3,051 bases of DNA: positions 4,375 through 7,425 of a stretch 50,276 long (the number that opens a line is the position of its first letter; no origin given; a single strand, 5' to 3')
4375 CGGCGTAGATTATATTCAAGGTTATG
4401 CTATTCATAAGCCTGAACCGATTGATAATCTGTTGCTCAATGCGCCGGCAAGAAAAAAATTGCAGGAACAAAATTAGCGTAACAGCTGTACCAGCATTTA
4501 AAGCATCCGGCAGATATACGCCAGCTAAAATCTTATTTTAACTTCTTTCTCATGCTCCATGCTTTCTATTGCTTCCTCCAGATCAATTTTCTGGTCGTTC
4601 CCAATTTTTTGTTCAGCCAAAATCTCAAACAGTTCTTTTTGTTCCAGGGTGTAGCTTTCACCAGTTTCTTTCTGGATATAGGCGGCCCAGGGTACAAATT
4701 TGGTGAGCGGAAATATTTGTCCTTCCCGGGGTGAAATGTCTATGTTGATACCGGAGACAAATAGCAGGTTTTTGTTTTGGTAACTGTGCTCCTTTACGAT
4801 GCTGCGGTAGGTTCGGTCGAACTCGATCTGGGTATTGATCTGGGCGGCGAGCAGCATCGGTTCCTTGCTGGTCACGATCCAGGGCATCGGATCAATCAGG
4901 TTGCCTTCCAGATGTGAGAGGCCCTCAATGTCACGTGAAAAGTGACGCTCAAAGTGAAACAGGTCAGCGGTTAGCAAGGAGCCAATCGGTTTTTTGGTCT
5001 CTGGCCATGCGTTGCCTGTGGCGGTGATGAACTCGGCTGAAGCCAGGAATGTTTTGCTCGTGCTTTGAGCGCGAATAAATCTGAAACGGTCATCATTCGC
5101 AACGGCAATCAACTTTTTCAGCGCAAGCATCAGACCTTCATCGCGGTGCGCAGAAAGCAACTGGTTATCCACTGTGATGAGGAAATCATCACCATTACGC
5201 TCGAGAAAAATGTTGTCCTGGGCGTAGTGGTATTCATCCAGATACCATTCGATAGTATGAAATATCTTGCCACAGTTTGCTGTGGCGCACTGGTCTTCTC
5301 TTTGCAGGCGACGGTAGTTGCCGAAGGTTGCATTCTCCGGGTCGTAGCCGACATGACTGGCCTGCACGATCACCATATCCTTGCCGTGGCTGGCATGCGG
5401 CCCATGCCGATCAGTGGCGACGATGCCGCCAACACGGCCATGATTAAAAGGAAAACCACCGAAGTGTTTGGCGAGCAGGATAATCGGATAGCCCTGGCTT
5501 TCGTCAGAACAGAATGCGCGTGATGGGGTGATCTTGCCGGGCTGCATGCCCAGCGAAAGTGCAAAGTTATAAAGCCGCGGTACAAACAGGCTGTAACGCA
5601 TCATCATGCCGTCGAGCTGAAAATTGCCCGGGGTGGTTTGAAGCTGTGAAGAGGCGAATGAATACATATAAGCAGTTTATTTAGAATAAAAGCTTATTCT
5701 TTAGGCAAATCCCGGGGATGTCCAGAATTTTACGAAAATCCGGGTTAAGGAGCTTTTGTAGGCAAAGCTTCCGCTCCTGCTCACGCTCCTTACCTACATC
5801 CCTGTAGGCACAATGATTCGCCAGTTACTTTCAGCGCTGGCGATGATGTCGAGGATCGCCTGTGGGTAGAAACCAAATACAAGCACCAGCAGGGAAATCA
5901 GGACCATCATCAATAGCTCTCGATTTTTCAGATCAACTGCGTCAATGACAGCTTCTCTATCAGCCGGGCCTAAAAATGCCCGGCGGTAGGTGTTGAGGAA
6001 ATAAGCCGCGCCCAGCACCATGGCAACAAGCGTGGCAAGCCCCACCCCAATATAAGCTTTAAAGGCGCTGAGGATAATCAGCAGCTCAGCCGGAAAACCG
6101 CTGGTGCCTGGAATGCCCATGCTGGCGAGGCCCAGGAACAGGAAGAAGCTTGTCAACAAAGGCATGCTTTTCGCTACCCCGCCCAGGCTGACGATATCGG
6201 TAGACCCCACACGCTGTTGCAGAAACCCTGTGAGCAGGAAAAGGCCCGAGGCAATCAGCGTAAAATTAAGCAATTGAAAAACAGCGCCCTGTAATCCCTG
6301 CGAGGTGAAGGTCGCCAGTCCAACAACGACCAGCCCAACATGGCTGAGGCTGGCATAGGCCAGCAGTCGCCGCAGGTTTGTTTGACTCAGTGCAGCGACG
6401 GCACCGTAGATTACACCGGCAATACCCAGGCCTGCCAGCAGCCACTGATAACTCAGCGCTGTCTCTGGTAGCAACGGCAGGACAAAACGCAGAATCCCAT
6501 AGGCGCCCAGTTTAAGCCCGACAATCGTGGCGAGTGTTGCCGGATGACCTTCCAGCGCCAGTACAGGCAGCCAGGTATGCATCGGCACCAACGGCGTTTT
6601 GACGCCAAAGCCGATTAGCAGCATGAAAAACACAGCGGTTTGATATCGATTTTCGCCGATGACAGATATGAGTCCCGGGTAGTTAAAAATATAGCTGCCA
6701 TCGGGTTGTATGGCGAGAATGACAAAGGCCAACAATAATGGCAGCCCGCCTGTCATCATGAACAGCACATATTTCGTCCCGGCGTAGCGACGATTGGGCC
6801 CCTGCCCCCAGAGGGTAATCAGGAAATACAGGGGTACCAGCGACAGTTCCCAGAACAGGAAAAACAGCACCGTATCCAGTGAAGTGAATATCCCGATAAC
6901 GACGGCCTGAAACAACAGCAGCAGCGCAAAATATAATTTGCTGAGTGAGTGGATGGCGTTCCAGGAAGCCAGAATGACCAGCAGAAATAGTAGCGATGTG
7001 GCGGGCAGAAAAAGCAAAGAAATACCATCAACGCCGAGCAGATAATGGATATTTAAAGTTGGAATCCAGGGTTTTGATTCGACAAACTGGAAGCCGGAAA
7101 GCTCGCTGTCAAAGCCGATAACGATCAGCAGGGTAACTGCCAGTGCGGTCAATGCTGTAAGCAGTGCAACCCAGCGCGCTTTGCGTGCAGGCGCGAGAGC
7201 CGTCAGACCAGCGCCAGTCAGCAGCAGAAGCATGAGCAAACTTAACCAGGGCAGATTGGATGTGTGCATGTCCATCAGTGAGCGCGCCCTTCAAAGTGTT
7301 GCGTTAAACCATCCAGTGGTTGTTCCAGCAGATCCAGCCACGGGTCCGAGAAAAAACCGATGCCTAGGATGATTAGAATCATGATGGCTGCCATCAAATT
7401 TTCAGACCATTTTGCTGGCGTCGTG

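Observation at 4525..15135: Expanded DAB-type inorganic-carbon module: DabA embedded in four antiporter-like subunits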

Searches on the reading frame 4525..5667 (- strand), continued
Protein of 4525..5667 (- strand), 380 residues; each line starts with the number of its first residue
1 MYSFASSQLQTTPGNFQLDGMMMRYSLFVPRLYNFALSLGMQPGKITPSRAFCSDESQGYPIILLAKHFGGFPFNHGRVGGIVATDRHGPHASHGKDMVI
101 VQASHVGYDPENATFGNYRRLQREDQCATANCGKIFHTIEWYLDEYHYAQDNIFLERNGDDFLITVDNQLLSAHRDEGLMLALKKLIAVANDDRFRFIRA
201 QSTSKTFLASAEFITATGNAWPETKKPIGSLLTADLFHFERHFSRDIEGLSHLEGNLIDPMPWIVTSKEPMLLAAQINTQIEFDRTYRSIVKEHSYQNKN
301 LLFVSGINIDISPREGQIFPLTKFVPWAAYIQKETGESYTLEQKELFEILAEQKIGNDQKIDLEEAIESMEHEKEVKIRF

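Call 82: find_encoding_contigs(protein=P0123, flank=10000, max_places=1)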
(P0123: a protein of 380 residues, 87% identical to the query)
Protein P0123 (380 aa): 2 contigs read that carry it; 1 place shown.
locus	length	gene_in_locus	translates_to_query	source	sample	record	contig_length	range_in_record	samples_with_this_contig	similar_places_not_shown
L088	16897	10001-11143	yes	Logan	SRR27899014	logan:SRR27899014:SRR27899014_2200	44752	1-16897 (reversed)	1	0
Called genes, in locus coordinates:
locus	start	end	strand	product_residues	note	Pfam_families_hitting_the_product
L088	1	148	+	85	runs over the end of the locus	PF00036:EF-hand_1 (faint), PF13202:EF-hand_5 (faint)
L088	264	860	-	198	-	PF13650:Asp_protease_2, PF13975:gag-asp_proteas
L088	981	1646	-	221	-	PF00027:cNMP_binding, PF13545:HTH_Crp_2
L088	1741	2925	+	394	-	PF05940:NnrS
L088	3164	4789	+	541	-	PF00361:Proton_antipo_M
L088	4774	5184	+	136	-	PF00146:NADHdh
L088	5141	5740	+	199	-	PF00146:NADHdh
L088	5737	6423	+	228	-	-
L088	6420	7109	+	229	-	-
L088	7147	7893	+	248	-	PF00361:Proton_antipo_M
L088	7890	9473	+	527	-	PF00329:Complex1_30kDa, PF00374:NiFeSe_Hases (faint), PF00346:Complex1_49kDa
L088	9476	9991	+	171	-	PF01058:Oxidored_q6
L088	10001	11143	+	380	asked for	-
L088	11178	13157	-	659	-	PF00990:GGDEF, PF00563:EAL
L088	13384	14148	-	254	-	-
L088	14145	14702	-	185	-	PF07638:Sigma70_ECF (faint), PF04542:Sigma70_r2, PF08281:Sigma70_r4_2, PF04545:Sigma70_r4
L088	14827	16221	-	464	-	PF03098:An_peroxidase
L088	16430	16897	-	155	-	?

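Call 84: find_related_loci(query=A2, collection=metagenome_contigs, flank=10000)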
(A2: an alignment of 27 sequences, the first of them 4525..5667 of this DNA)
Query A2 (380 aa) in metagenome_contigs; peptide patterns used: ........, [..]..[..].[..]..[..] (x = any residue, [..] = any of these).
600 stretches matched a pattern (row limit reached: there are more); 491 encode a relative of the query (tblastn E <= 1e-3); the best 80 are kept; 80 distinct loci.
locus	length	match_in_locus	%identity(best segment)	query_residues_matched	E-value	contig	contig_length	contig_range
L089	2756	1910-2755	80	1-282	8e-168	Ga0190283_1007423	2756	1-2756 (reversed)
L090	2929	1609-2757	59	1-380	2e-161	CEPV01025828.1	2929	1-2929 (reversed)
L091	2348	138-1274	59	1-378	1e-163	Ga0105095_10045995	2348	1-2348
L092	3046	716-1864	60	1-380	1e-160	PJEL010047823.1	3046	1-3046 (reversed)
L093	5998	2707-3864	59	1-380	7e-154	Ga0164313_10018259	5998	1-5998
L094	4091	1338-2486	60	1-380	3e-157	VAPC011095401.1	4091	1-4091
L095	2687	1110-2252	58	1-380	3e-161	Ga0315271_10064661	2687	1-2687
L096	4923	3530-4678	59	1-380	6e-154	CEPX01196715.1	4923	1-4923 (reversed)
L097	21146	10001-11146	58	1-380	8e-151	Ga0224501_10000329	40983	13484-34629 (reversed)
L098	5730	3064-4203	58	1-379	6e-151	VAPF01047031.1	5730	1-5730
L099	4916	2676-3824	58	1-380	4e-152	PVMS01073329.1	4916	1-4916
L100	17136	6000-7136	57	1-378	5e-149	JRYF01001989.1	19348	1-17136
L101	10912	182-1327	58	1-380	5e-149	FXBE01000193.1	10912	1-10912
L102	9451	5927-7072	60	1-380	1e-148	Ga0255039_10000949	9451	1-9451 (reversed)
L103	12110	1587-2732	60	1-380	1e-148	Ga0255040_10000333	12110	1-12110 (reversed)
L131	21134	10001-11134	58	5-380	5e-142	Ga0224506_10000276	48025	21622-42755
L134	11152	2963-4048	59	14-379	7e-142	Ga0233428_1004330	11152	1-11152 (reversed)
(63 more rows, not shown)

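Call 86: search_protein_families(library=ncbifam, proteins=[L088:3164-4789:+, L088:4774-5184:+, L088:5141-5740:+, L088:5737-6423:+, L088:6420-7109:+, L088:7147-7893:+, L088:7890-9473:+, L088:9476-9991:+], max_evalue=0.00001)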
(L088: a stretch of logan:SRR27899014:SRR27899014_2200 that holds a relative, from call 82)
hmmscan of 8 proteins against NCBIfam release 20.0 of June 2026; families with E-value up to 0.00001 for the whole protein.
L088:3164-4789:+ (541 aa): 74 families (the best 25 are shown)
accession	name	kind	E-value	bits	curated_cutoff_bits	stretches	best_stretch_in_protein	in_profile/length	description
NF005086.0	PRK06521.1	equivalog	3.3e-227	756.1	667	1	1-540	126-667/669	hydrogenase 4 subunit B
NF006418.0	PRK08667.1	equivalog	1.2e-139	466.8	794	2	1-374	124-493/644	hydrogenase membrane subunit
NF005958.0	PRK08042.1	equivalog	5.4e-80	269.9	727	1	4-473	121-566/608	formate hydrogenlyase subunit 3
NF006240.0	PRK08376.1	subfamily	5.7e-73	246.6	662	1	1-374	134-499/521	putative monovalent cation/H+ antiporter subunit D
NF006419.0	PRK08668.1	equivalog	1.1e-71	242.4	617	1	4-539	115-611/613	NADH dehydrogenase subunit M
NF009310.0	PRK12668.1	equivalog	5.8e-66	223.5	564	1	3-374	109-441/584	Na(+)/H(+) antiporter subunit D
TIGR01972.1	NDH_I_M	subfamily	3.2e-58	197.6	263.8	1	3-381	122-482/486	NADH-quinone oxidoreductase subunit M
NF009287.0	PRK12647.1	equivalog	5e-56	190.7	937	1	1-377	120-477/773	putative monovalent cation/H+ antiporter subunit A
TIGR00940.1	2a6301s01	subfamily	2e-55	188.5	920.45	1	1-374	119-496/793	monovalent cation:proton antiporter subunit A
NF005046.0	PRK06459.1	equivalog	5.9e-55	187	460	1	1-539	87-583/587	hydrogenase 4 subunit B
NF009288.0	PRK12648.1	equivalog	6.6e-55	186.7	1104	1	1-387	120-492/954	monovalent cation/H+ antiporter subunit A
NF005044.0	PRK06458.1-4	equivalog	4.4e-53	180.9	610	1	1-386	126-499/531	hydrogenase 4 subunit F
NF005141.0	PRK06590.1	equivalog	2.6e-52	178.6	556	1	1-539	125-608/615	NADH-quinone oxidoreductase subunit L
NF009285.0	PRK12645.1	equivalog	5.3e-51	173.8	1028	1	1-374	123-500/804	Na+/H+ antiporter subunit A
NF005097.0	PRK06525.1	equivalog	3.2e-49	167.9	430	1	3-365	129-473/480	hydrogenase 4 subunit D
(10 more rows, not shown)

L088:4774-5184:+ (136 aa): 1 family
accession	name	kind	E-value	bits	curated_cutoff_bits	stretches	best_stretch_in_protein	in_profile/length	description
NF004741.0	PRK06076.1-2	equivalog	3.6e-09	36.3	305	1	3-98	14-118/337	NADH-quinone oxidoreductase subunit NuoH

L088:5141-5740:+ (199 aa): 1 family
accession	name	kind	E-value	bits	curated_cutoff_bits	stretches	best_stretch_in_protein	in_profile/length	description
NF004741.0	PRK06076.1-2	equivalog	6.2e-08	32.2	305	1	7-186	150-319/337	NADH-quinone oxidoreductase subunit NuoH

L088:5737-6423:+ (228 aa): 1 family
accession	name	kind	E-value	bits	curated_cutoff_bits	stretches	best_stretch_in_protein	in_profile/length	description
NF008556.0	PRK11492.1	equivalog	1e-23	84.3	136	1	15-220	9-214/216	hydrogenase 4 membrane subunit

L088:6420-7109:+ (229 aa): 17 families
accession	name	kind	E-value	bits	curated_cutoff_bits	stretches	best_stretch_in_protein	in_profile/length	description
NF005045.0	PRK06458.1-5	equivalog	2.5e-93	313.7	543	1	2-227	2-229/484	hydrogenase 4 subunit F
NF005043.0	PRK06458.1-3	equivalog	6.2e-76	256.3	533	1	3-227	8-229/483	hydrogenase 4 subunit F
NF005044.0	PRK06458.1-4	equivalog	2.7e-50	171.7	610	1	28-227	36-237/531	hydrogenase 4 subunit F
NF005041.0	PRK06458.1-1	equivalog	9.2e-40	137.1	951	1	26-227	35-237/526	hydrogenase 4 subunit F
NF006427.0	PRK08676.1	equivalog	9.6e-24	84.1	511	1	30-227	29-225/486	hydrogenase membrane subunit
NF005042.0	PRK06458.1-2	equivalog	2.1e-23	83.2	437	1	16-227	6-205/439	hydrogenase 4 subunit F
TIGR01770.1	NDH_I_N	subfamily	4.1e-13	49.1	332.6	1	25-227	32-224/472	NADH-quinone oxidoreductase subunit NuoN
NF005141.0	PRK06590.1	equivalog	2.3e-11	43.3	556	1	3-183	4-193/615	NADH-quinone oxidoreductase subunit L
NF004442.0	PRK05777.1-5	equivalog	4.7e-10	39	523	1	35-227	43-226/483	NADH-quinone oxidoreductase subunit NuoN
TIGR01974.1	NDH_I_L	subfamily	2.8e-09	36.4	407.5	1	7-187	6-198/630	NADH-quinone oxidoreductase subunit L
TIGR01972.1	NDH_I_M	subfamily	2.6e-08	33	263.8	1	6-227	3-225/486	NADH-quinone oxidoreductase subunit M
NF004446.0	PRK05777.2-4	equivalog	4e-08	32.8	590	1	58-227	72-232/502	NADH-quinone oxidoreductase subunit NuoN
NF005097.0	PRK06525.1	equivalog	1.2e-07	30.8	430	1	7-180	8-190/480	hydrogenase 4 subunit D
NF004444.0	PRK05777.2-2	equivalog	4.3e-07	29.4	496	1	55-227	61-229/496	NADH-quinone oxidoreductase subunit NuoN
NF009305.0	PRK12662.1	equivalog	1.1e-06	27.7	700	1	8-227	10-227/492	putative monovalent cation/H+ antiporter subunit D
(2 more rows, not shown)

L088:7147-7893:+ (248 aa): 67 families (the best 25 are shown)
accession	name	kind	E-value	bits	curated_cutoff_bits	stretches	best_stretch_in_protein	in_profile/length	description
NF005045.0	PRK06458.1-5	equivalog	3.9e-106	355.9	543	1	1-244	245-484/484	hydrogenase 4 subunit F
NF005043.0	PRK06458.1-3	equivalog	1.7e-87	294.4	533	1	1-242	245-482/483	hydrogenase 4 subunit F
NF005044.0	PRK06458.1-4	equivalog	3.6e-49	168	610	1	2-242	254-494/531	hydrogenase 4 subunit F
NF006427.0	PRK08676.1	equivalog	1.9e-40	139.2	511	1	2-237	242-478/486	hydrogenase membrane subunit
NF005041.0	PRK06458.1-1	equivalog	2.8e-34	119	951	1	2-240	254-492/526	hydrogenase 4 subunit F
NF006241.0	PRK08377.1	equivalog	1.3e-29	103.6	645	1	2-230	241-466/494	NADH dehydrogenase subunit N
NF005086.0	PRK06521.1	equivalog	7.6e-29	100.7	667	1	1-171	244-420/669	hydrogenase 4 subunit B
NF006419.0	PRK08668.1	equivalog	2.4e-26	92.7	617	1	2-225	232-461/613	NADH dehydrogenase subunit M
TIGR01972.1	NDH_I_M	subfamily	1.5e-25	89.9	263.8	1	2-239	242-479/486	NADH-quinone oxidoreductase subunit M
NF005097.0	PRK06525.1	equivalog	3.9e-25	88.5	430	1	31-221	266-465/480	hydrogenase 4 subunit D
NF009305.0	PRK12662.1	equivalog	5e-24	84.9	700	1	2-222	244-463/492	putative monovalent cation/H+ antiporter subunit D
NF005042.0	PRK06458.1-2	equivalog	3.5e-23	82.4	437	1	1-201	221-408/439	hydrogenase 4 subunit F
NF006418.0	PRK08667.1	equivalog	4.1e-23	81.8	794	1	1-170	239-413/644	hydrogenase membrane subunit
NF009306.0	PRK12663.1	equivalog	1.2e-22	80.4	542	1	2-236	242-476/498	Na+/H+ antiporter subunit D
NF005818.0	PRK07691.1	equivalog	1.4e-20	73.8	586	1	2-227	244-469/496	Na+/H+ antiporter subunit D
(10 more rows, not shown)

L088:7890-9473:+ (527 aa): 12 families
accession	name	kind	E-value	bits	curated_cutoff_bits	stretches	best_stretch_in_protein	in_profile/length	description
NF004739.1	PRK06075.1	equivalog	3.7e-54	184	360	1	171-454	1-284/384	NADH-quinone oxidoreductase subunit D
TIGR01962.1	NuoD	equivalog_domain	2.9e-44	151.5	459.35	1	192-454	24-286/386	NADH dehydrogenase (quinone) subunit D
NF009808.0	PRK13292.1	equivalog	2.6e-43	148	1156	1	73-446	305-683/791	NADH-quinone oxidoreductase subunit B/C/D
NF008974.0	PRK12322.1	equivalog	3.2e-41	141.5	522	1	175-504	11-343/366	NADH-quinone oxidoreductase subunit D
NF040602.1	F420_dehyd_FpoD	exception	1.3e-37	129.7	600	1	174-522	11-367/372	F420H2 dehydrogenase subunit FpoD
NF008728.0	PRK11742.1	equivalog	2.1e-35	122.2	840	1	187-450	229-494/598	NADH-quinone oxidoreductase subunit C/D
NF005649.0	PRK07415.1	equivalog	6.6e-31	107.7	583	1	176-447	16-288/394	NAD(P)H-quinone oxidoreductase subunit H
NF033181.1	NiFeSe_hydrog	equivalog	4.2e-10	39.1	600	0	186-274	14-103/507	nickel-dependent hydrogenase large subunit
TIGR01961.1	NuoC_fam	subfamily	1.5e-09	38.4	122.45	1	79-148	56-122/122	NADH (or F420H2) dehydrogenase, subunit C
NF045518.1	H2_NiFeSe_large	exception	2.8e-08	33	780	0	202-264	31-93/485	NiFeSe hydrogenase large subunit HysA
NF004733.0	PRK06074.1-5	equivalog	6.8e-08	32.4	225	1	83-150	89-155/203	NADH-quinone oxidoreductase subunit C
NF006304.0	PRK08491.1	equivalog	9.9e-06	25.3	228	0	83-149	116-179/263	NADH-quinone oxidoreductase subunit C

L088:9476-9991:+ (171 aa): 11 families
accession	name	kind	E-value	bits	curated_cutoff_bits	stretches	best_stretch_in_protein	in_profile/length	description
NF005012.1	PRK06411.1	subfamily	3.9e-33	114.3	116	1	56-165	44-153/166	NADH-quinone oxidoreductase subunit NuoB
TIGR01957.1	nuoB_fam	subfamily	5.9e-31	107.3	142.7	1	56-165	27-137/145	NADH-quinone oxidoreductase subunit B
NF011391.0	PRK14816.1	equivalog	2.6e-27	95.7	283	1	52-164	60-171/196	NADH-quinone oxidoreductase subunit B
NF011393.0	PRK14818.1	equivalog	2.3e-26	92.3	255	1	57-165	42-150/173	NADH dehydrogenase subunit B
NF011394.0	PRK14819.1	equivalog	4.6e-25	88.6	312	1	22-164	7-150/264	NADH-quinone oxidoreductase subunit B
NF011390.0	PRK14815.1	equivalog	1e-24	86.8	281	1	56-164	43-151/183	NADH dehydrogenase subunit B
NF011395.0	PRK14820.1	equivalog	3.4e-24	85.6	263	1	52-164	41-151/180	NADH-quinone oxidoreductase subunit B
NF011392.0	PRK14817.1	equivalog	2.9e-22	79.2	271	1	57-164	47-154/182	NADH-quinone oxidoreductase subunit B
NF011388.0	PRK14813.1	equivalog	7.6e-22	78.1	294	1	57-164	39-147/189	NADH dehydrogenase subunit B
NF009808.0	PRK13292.1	equivalog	5.6e-21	74.1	1156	1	58-164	37-143/791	NADH-quinone oxidoreductase subunit B/C/D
NF011389.0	PRK14814.1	equivalog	6.5e-20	71.7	285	1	54-164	43-151/186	NADH dehydrogenase subunit B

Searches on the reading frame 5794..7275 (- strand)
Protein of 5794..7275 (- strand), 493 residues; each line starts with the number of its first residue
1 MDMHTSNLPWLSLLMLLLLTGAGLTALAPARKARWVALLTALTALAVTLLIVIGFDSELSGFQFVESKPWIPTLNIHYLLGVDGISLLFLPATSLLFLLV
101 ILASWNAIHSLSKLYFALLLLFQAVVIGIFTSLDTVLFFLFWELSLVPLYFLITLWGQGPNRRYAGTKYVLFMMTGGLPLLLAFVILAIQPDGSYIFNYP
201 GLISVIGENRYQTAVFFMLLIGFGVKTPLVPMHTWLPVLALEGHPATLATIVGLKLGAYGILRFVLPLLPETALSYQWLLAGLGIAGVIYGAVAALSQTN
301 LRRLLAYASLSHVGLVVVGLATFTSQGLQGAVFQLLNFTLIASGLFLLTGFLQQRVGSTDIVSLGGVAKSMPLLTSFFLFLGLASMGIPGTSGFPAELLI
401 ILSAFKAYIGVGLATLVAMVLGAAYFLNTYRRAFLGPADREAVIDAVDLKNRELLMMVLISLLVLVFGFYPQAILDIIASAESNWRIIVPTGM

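Call 3: search_protein_families(library=pfam, proteins=[window:5794-7275:-], max_evalue=0.01)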
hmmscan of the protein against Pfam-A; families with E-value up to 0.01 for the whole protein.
window:5794-7275:- (493 aa): 2 families
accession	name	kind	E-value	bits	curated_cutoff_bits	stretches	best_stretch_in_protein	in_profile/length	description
PF00361.26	Proton_antipo_M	-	2.7e-56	191.4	21.5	1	133-421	2-293/294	NADH:quinone oxidoreductase/Mrp antiporter, TM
PF11992.13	TgpA_N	-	0.0005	19.6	30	1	5-186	14-179/333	TgpA N-terminal domain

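Call 4: search_protein_families(library=ncbifam, proteins=[window:5794-7275:-], max_evalue=0.01)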
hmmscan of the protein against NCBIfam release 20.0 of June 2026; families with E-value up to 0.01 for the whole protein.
window:5794-7275:- (493 aa): 67 families (the best 25 are shown)
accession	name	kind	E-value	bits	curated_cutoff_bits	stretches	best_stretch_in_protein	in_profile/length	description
TIGR01972.1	NDH_I_M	subfamily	8.5e-135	450.2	263.8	1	11-481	1-478/486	NADH-quinone oxidoreductase subunit M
NF004500.0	PRK05846.1-4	equivalog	4.8e-117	391.8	550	1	7-482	3-499/525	NADH-quinone oxidoreductase subunit M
NF004501.0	PRK05846.1-5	subfamily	8e-110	367.9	598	1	8-481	4-479/492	NADH-quinone oxidoreductase subunit M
NF004499.0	PRK05846.1-3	equivalog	8.1e-105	351.4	585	1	8-481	13-480/502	NADH-quinone oxidoreductase subunit M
NF009212.0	PRK12561.1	subfamily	2.1e-95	320.4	645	1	4-478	2-488/531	NAD(P)H-quinone oxidoreductase subunit 4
NF004505.0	PRK05846.2-5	equivalog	6e-93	312.3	700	1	11-481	5-477/508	NADH-quinone oxidoreductase subunit M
NF004498.0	PRK05846.1-1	equivalog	2.5e-89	300.4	614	1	10-484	5-495/509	NADH-quinone oxidoreductase subunit M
NF004506.0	PRK05846.2-6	equivalog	6.8e-88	296.1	789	1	8-479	13-483/493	NADH-quinone oxidoreductase subunit M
NF002713.0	PRK02546.1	subfamily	1.1e-82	278.2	827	1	2-481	2-494/533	NAD(P)H-quinone oxidoreductase subunit 4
NF005060.0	PRK06473.1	equivalog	1.1e-80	271.7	747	1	11-475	2-471/500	NADH-quinone oxidoreductase subunit M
NF005611.0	PRK07363.1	equivalog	5.5e-80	269.3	764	1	11-478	2-474/501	NADH-quinone oxidoreductase subunit M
NF004504.0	PRK05846.2-3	equivalog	4.4e-72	243.7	785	1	8-479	18-487/499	NADH-quinone oxidoreductase subunit M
NF004502.0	PRK05846.2-1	equivalog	5.8e-70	236.4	791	1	73-475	81-487/500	NADH-quinone oxidoreductase subunit M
NF004503.0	PRK05846.2-2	subfamily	1.1e-48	166.6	720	1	14-479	5-483/490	NADH-quinone oxidoreductase subunit M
NF005086.0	PRK06521.1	equivalog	3.5e-44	151.3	667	1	12-481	8-502/669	hydrogenase 4 subunit B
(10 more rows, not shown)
